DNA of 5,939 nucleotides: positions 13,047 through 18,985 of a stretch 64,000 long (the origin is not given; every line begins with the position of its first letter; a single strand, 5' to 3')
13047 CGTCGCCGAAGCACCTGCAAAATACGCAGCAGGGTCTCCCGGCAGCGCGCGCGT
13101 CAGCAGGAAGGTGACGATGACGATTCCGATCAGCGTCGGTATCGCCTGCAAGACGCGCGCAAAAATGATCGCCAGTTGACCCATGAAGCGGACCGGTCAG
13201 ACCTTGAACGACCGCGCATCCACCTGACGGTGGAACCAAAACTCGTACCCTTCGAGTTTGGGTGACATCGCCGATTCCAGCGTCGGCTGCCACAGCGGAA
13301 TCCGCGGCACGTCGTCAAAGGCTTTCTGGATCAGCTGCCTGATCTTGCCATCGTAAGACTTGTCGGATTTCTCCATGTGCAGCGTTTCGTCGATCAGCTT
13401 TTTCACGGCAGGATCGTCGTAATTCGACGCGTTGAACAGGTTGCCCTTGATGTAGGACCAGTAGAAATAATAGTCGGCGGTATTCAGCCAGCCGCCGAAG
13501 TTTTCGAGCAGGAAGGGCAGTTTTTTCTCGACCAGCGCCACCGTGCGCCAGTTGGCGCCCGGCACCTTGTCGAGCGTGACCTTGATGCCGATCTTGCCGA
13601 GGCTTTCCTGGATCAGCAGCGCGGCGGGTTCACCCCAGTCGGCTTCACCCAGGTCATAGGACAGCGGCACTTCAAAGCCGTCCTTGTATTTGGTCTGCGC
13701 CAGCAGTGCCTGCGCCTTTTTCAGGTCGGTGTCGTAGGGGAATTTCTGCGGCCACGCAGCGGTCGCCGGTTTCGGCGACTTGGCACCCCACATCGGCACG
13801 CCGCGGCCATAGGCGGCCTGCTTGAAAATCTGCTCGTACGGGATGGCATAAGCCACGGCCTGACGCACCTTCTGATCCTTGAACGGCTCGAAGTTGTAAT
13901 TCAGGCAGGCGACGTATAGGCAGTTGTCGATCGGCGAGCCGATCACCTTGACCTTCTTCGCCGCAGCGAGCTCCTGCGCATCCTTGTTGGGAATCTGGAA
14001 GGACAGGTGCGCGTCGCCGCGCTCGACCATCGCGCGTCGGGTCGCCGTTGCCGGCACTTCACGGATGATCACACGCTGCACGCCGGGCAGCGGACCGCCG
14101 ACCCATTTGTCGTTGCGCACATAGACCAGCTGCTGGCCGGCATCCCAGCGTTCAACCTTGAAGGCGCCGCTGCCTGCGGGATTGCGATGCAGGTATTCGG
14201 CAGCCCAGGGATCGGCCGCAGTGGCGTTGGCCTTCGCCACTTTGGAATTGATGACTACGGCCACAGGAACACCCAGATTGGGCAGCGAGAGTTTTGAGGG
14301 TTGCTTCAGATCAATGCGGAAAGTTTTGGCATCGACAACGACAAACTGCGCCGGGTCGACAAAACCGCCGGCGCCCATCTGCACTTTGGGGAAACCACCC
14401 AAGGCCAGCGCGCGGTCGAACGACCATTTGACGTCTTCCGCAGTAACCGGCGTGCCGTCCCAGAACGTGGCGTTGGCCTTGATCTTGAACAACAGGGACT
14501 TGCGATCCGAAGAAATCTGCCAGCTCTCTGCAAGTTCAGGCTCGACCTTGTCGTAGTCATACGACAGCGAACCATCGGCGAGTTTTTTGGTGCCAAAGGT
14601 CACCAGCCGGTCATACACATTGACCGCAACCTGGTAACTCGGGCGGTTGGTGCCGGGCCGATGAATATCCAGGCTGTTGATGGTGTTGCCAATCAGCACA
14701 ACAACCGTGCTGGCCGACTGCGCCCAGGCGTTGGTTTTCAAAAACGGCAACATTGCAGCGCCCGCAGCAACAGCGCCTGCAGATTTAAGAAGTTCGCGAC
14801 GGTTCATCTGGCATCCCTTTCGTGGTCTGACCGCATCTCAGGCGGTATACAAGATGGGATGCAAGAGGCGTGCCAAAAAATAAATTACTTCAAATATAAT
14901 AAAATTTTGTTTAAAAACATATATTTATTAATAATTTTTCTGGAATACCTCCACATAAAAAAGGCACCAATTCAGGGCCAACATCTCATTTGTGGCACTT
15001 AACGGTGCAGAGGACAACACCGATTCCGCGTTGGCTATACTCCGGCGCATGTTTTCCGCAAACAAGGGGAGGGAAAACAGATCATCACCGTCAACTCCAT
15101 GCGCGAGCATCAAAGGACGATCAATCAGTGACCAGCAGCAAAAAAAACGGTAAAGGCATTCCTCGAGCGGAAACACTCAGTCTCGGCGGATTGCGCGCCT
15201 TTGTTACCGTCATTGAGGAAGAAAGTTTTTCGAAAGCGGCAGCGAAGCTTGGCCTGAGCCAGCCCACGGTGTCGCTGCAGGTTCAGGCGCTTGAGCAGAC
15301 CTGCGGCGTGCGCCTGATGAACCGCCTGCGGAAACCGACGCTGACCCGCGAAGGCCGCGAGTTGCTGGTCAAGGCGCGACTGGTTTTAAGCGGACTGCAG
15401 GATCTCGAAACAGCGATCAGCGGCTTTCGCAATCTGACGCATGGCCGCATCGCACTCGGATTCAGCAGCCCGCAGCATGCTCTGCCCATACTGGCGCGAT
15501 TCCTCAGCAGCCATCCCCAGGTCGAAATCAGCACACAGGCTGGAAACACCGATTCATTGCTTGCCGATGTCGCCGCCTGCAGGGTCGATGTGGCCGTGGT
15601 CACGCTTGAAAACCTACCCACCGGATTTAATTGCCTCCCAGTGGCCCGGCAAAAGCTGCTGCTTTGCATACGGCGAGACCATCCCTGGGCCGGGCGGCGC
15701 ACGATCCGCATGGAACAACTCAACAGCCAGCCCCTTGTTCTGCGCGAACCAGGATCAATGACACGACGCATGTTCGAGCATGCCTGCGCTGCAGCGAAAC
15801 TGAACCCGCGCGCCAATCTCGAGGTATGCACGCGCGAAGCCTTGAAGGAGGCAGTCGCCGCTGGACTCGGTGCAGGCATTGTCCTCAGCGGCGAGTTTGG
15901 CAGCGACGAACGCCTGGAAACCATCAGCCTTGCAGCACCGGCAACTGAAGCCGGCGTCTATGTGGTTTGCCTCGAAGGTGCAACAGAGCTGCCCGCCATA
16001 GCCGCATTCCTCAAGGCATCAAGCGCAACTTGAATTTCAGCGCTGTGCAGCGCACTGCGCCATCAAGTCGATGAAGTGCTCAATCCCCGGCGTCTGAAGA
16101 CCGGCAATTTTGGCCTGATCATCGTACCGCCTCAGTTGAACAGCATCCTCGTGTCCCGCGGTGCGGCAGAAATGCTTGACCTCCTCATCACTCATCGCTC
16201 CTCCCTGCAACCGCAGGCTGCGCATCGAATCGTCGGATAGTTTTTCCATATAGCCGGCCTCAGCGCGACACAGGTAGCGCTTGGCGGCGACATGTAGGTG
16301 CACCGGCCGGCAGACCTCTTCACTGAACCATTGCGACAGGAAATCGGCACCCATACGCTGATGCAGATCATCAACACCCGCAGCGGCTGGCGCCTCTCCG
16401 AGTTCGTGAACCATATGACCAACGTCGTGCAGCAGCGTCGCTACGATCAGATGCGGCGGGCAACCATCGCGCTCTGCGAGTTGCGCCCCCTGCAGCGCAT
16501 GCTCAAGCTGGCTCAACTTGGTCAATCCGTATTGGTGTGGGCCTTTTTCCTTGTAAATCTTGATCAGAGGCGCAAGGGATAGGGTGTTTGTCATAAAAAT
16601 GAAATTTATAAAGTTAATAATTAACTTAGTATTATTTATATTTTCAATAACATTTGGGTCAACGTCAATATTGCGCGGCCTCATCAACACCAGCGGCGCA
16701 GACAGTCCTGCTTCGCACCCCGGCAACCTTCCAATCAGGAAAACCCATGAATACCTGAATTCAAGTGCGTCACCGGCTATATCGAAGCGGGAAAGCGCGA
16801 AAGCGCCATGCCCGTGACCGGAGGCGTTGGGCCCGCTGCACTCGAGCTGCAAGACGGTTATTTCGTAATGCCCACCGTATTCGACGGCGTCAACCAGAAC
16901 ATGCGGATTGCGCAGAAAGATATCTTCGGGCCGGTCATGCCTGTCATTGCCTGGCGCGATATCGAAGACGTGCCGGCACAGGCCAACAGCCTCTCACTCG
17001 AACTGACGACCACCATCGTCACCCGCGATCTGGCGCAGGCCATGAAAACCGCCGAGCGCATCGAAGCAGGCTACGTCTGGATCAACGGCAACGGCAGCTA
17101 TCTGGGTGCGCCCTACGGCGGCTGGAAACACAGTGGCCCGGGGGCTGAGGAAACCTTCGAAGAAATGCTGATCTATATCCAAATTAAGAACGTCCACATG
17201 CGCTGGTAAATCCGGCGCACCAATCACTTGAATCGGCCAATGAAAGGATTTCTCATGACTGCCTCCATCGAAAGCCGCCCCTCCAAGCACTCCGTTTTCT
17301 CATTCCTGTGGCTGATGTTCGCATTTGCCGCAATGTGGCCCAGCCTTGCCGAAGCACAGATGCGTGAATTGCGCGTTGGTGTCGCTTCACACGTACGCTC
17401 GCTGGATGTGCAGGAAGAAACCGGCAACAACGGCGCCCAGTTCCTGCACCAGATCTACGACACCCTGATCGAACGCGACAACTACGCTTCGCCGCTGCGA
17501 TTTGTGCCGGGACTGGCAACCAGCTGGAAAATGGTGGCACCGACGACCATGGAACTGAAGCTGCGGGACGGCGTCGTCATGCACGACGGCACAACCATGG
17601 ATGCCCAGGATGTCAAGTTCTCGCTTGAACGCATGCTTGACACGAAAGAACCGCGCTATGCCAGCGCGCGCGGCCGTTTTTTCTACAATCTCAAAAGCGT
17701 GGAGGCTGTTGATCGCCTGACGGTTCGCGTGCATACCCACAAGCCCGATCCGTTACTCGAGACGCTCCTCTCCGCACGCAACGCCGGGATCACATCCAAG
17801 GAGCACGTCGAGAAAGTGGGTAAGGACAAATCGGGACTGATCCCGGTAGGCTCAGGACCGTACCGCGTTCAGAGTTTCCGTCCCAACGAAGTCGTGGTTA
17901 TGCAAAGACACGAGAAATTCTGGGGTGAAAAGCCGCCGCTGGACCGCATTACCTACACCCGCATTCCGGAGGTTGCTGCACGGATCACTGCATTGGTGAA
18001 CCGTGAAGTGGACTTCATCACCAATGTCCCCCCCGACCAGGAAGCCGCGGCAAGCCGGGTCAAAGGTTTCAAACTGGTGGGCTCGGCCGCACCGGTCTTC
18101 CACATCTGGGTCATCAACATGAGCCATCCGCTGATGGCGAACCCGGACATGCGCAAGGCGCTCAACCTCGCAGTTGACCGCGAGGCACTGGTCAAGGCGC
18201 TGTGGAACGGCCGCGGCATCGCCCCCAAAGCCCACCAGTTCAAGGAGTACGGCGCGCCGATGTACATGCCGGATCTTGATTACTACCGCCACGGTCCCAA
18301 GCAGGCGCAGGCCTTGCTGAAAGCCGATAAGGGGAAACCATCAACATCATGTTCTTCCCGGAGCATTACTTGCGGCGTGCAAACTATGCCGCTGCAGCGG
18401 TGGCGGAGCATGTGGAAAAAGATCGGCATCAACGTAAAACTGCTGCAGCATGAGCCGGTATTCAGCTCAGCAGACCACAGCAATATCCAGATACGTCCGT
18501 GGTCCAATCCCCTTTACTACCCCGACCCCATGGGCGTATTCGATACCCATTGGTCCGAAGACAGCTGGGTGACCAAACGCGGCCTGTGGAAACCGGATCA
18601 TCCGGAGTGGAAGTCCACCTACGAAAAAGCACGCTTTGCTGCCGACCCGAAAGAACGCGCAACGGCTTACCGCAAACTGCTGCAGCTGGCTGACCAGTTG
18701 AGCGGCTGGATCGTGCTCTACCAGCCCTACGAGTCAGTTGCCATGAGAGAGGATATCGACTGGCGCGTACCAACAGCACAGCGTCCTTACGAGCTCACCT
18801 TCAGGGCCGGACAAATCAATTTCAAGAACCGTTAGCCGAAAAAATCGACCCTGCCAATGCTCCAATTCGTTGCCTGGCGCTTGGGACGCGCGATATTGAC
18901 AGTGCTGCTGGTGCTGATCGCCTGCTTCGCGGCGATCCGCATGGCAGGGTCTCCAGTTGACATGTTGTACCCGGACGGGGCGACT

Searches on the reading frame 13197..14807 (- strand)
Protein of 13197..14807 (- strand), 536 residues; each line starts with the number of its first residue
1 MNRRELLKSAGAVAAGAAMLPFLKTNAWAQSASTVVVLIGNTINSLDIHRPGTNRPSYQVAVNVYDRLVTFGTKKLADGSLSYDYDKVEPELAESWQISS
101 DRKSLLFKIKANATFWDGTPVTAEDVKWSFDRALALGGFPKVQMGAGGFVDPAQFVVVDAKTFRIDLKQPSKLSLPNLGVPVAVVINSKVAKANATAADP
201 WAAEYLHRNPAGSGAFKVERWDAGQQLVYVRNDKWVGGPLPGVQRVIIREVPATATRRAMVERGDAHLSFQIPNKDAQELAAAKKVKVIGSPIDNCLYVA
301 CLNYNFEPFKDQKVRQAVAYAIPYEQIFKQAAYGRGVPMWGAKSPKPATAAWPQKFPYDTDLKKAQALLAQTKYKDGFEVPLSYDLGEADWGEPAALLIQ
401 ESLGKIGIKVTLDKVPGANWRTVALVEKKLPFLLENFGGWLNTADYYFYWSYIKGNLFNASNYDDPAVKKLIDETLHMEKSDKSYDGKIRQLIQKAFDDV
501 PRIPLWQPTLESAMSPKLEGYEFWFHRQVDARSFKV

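Call 15: search_protein_families(library=pfam, proteins=[window:13197-14807:-], max_evalue=0.00001)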
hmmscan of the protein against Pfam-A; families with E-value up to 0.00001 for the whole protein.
window:13197-14807:- (536 aa): 1 family
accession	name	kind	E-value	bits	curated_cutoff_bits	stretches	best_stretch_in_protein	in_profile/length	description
PF00496.27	SBP_bac_5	-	7.7e-78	262.6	32.4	1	87-456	1-365/368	Bacterial extracellular solute-binding proteins, family 5 Middle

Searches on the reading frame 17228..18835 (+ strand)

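Call 15: search_protein_families(library=pfam, proteins=[window:17228-18835:+], max_evalue=0.00001)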
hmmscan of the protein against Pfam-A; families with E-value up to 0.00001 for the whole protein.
window:17228-18835:+ (535 aa): 1 family
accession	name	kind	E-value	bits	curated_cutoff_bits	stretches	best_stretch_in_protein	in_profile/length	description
PF00496.27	SBP_bac_5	-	1.3e-67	228.9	32.4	1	92-445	2-364/368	Bacterial extracellular solute-binding proteins, family 5 Middle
